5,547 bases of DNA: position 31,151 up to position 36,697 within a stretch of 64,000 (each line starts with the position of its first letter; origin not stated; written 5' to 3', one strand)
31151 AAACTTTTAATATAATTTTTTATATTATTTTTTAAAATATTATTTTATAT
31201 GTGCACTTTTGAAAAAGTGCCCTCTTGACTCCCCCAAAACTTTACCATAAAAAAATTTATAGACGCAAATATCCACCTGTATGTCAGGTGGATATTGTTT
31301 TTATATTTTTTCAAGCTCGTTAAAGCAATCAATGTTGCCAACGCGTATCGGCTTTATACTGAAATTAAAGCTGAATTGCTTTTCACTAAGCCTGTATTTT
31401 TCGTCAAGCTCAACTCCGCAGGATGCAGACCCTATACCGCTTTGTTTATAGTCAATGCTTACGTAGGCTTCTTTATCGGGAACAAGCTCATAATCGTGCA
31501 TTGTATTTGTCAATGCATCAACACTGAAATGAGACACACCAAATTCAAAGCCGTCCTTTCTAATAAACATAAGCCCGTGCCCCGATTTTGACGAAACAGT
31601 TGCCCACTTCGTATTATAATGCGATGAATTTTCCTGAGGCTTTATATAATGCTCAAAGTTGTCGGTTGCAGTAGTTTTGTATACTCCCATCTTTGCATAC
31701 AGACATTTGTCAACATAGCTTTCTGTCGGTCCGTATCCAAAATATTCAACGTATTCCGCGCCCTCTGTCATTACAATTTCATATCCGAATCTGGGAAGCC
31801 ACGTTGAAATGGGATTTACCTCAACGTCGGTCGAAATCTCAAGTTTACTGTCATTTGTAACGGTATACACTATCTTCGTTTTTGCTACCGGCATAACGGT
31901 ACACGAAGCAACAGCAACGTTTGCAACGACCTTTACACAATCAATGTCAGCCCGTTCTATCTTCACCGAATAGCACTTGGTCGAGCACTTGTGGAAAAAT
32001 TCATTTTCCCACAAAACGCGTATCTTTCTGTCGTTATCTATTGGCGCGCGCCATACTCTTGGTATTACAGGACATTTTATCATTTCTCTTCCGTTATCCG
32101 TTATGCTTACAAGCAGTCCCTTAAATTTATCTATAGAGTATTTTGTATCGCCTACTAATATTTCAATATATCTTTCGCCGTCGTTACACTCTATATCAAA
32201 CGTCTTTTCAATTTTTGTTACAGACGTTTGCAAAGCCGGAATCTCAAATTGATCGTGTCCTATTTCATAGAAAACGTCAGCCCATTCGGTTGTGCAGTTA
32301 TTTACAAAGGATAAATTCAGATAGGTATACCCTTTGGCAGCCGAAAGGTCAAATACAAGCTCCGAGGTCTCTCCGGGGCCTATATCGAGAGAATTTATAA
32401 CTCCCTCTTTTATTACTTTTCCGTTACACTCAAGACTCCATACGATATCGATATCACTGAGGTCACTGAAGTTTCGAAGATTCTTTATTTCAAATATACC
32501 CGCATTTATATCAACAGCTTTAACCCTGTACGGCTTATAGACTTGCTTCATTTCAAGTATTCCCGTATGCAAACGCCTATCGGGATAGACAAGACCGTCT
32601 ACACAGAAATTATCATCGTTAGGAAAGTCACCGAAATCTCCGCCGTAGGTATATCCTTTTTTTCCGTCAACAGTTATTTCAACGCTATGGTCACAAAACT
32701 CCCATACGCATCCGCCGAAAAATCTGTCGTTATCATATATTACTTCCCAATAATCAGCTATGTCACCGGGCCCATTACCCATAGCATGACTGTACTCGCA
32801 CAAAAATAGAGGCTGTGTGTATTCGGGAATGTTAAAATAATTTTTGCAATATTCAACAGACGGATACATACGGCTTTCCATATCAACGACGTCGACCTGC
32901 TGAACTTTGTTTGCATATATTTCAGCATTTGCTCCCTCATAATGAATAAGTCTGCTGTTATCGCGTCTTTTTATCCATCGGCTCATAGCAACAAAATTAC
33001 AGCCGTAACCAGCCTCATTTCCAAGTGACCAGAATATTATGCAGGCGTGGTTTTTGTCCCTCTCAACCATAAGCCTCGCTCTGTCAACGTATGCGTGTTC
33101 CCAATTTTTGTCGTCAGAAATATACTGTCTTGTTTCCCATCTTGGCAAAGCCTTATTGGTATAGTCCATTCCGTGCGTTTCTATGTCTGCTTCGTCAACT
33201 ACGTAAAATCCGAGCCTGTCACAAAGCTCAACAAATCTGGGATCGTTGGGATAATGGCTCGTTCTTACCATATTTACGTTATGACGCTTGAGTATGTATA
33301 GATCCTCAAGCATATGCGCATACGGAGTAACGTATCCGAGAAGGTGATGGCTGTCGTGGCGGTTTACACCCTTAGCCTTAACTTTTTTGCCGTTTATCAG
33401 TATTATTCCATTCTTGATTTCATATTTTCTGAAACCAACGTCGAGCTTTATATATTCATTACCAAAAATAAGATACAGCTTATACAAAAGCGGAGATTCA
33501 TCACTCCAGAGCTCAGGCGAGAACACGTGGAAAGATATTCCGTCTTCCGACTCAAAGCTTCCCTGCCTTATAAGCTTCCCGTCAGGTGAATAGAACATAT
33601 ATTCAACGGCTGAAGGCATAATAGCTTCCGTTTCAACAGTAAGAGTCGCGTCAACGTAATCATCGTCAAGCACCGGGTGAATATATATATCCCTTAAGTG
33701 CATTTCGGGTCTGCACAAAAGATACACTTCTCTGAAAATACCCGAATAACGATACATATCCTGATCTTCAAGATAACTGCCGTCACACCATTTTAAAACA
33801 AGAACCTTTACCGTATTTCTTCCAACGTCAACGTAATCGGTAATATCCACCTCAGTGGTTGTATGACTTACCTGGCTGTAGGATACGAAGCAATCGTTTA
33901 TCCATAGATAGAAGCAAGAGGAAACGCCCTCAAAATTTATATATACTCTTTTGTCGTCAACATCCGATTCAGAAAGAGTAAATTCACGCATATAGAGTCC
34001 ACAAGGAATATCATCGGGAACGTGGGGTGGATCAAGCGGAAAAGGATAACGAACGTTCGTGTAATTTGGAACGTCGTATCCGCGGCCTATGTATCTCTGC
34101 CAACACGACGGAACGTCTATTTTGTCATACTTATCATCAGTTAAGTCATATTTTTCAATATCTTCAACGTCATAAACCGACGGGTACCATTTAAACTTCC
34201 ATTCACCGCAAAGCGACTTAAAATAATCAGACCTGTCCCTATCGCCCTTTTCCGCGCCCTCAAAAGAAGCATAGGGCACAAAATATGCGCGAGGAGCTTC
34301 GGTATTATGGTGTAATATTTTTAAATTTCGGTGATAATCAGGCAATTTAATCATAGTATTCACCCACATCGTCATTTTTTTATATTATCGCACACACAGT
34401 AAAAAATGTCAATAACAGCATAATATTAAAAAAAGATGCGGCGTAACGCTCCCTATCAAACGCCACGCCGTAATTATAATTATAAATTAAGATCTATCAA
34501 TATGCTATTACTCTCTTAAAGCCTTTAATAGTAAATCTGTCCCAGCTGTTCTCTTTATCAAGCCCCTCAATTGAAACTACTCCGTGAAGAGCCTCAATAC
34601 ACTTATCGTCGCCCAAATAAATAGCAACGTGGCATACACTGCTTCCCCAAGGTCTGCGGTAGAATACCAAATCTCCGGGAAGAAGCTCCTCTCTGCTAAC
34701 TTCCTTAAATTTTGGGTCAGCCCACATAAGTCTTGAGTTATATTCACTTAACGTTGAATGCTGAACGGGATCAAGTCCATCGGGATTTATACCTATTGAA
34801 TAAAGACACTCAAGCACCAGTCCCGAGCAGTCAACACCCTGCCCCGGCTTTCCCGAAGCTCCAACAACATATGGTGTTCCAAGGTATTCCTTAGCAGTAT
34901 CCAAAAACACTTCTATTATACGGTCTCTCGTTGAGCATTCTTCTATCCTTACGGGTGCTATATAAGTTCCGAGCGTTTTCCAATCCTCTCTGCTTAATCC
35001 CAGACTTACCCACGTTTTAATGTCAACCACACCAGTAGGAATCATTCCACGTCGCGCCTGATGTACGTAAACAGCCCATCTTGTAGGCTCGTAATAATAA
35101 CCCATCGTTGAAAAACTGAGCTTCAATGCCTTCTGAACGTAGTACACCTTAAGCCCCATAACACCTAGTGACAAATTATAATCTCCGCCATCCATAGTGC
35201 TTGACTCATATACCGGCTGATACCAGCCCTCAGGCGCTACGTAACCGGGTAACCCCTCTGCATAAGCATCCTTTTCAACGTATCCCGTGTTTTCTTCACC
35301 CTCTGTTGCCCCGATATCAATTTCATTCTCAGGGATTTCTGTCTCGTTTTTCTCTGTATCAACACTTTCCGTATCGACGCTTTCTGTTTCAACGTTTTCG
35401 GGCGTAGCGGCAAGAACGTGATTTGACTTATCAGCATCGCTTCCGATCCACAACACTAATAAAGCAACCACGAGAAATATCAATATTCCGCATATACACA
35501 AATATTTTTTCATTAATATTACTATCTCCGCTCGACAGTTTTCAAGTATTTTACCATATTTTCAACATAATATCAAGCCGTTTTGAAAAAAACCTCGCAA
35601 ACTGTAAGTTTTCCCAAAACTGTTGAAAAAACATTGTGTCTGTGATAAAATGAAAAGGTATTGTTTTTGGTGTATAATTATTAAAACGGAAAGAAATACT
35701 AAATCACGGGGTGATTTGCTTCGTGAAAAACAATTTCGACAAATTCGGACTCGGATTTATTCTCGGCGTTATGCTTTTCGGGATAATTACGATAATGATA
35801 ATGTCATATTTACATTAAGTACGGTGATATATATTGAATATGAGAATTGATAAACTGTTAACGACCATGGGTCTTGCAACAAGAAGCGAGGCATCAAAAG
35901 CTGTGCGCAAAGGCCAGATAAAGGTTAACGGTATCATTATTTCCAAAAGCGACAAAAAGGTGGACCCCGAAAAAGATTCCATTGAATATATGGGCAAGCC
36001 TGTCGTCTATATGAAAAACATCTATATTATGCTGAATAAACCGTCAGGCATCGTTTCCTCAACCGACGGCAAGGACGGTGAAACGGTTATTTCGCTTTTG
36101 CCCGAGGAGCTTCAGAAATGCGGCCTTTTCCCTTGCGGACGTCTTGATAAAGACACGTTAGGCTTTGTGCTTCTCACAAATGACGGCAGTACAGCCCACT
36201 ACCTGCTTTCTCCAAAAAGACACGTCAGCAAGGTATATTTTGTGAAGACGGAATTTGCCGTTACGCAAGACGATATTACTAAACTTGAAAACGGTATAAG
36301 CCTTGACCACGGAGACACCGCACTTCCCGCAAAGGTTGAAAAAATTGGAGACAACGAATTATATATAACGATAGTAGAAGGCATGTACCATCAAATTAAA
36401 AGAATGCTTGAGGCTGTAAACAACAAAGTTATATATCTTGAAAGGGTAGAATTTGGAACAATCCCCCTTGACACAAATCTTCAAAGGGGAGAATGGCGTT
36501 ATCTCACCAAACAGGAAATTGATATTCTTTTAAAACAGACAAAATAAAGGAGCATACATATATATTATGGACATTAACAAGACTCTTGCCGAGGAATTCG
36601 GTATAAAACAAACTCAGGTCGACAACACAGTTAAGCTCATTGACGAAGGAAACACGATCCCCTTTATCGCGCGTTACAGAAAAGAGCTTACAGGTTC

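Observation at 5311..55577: Modular, hairpin-dense intergenic repeat family at seven loci (about 6 percent of the window)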

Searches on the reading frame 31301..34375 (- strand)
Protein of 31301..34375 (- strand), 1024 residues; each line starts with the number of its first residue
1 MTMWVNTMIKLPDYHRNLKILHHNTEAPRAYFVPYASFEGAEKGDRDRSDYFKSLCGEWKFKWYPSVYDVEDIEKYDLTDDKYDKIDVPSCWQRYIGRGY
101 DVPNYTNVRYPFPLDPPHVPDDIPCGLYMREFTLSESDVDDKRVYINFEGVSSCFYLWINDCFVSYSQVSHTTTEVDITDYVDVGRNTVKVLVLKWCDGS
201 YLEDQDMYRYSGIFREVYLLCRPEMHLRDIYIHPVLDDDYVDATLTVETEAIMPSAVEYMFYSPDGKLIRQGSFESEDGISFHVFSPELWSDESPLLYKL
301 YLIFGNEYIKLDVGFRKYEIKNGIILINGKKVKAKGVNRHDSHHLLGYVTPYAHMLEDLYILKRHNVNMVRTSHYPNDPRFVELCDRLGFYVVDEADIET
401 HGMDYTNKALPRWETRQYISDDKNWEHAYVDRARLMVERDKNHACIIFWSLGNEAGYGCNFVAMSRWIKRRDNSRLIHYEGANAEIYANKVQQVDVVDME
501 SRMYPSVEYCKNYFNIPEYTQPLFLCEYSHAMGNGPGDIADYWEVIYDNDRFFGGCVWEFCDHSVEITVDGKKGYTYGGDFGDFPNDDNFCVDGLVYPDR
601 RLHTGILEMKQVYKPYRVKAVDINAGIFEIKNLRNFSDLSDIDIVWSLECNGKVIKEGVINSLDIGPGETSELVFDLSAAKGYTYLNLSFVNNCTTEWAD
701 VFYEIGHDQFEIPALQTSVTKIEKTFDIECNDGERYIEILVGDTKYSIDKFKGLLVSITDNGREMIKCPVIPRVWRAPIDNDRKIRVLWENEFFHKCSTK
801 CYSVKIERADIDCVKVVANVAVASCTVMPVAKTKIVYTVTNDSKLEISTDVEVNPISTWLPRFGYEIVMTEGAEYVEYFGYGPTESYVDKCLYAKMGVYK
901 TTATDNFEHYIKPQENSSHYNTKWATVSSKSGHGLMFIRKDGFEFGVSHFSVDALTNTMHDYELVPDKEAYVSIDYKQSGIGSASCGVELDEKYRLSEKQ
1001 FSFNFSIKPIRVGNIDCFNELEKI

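Call 13: search_protein_families(library=pfam, proteins=[window:31301-34375:-])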
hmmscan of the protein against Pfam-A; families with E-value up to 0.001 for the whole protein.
window:31301-34375:- (1024 aa): 6 families
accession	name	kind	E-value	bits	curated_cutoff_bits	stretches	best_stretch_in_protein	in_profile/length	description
PF02836.23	Glyco_hydro_2_C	-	1.4e-93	313.8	21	1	319-615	2-299/302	Glycosyl hydrolases family 2, TIM barrel domain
PF02929.23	Bgal_small_N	-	1.6e-65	221.7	25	1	743-1007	4-248/248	Beta galactosidase small chain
PF02837.24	Glyco_hydro_2_N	-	3.8e-41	141.3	28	1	52-223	1-169/169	Glycosyl hydrolases family 2, sugar binding domain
PF16353.11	LacZ_4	-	6.9e-17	61.9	27.3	1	628-713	1-87/87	Beta-galactosidase, domain 4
PF00703.27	Glyco_hydro_2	-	2e-05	25.8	23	1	226-316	2-109/109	Glycosyl hydrolases family 2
PF22666.2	Glyco_hydro_2_N2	-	2.8e-05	24.7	27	1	128-193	52-117/167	Glycosyl hydrolase 2 galactose-binding domain-like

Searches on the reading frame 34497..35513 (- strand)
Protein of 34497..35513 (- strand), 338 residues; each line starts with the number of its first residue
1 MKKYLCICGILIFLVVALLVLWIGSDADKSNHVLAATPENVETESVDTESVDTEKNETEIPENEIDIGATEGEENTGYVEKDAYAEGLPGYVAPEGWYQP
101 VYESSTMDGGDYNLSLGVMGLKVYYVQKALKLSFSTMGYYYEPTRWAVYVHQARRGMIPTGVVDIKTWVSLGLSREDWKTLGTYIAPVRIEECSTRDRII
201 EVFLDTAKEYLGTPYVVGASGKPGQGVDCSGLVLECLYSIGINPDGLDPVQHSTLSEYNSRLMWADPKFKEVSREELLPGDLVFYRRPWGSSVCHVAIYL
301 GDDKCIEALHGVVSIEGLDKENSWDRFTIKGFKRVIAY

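Call 57: search_protein_families(library=pfam, proteins=[window:34497-35513:-], max_evalue=0.00001)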
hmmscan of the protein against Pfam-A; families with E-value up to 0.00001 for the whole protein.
window:34497-35513:- (338 aa): 1 family
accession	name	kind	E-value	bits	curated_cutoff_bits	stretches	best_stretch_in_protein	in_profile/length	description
PF00877.26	NLPC_P60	-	9e-14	51.8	23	1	212-324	1-97/105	NlpC/P60 family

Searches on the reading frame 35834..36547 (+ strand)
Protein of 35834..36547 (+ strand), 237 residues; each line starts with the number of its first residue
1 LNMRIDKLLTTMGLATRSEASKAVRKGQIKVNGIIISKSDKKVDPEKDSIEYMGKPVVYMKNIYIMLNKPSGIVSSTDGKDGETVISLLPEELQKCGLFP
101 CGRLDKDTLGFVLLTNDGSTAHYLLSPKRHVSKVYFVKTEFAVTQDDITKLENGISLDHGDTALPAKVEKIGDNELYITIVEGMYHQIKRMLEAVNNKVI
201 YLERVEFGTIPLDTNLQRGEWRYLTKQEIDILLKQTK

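Call 57: search_protein_families(library=pfam, proteins=[window:35834-36547:+], max_evalue=0.00001)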
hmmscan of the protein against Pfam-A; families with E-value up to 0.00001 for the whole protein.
window:35834-36547:+ (237 aa): 2 families
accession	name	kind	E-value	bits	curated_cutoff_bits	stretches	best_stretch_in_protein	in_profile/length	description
PF00849.27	PseudoU_synth_2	-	4.8e-20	72.8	26.8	1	64-194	2-152/152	RNA pseudouridylate synthase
PF01479.30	S4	-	6.9e-11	42.2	22.8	1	3-46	1-45/48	S4 domain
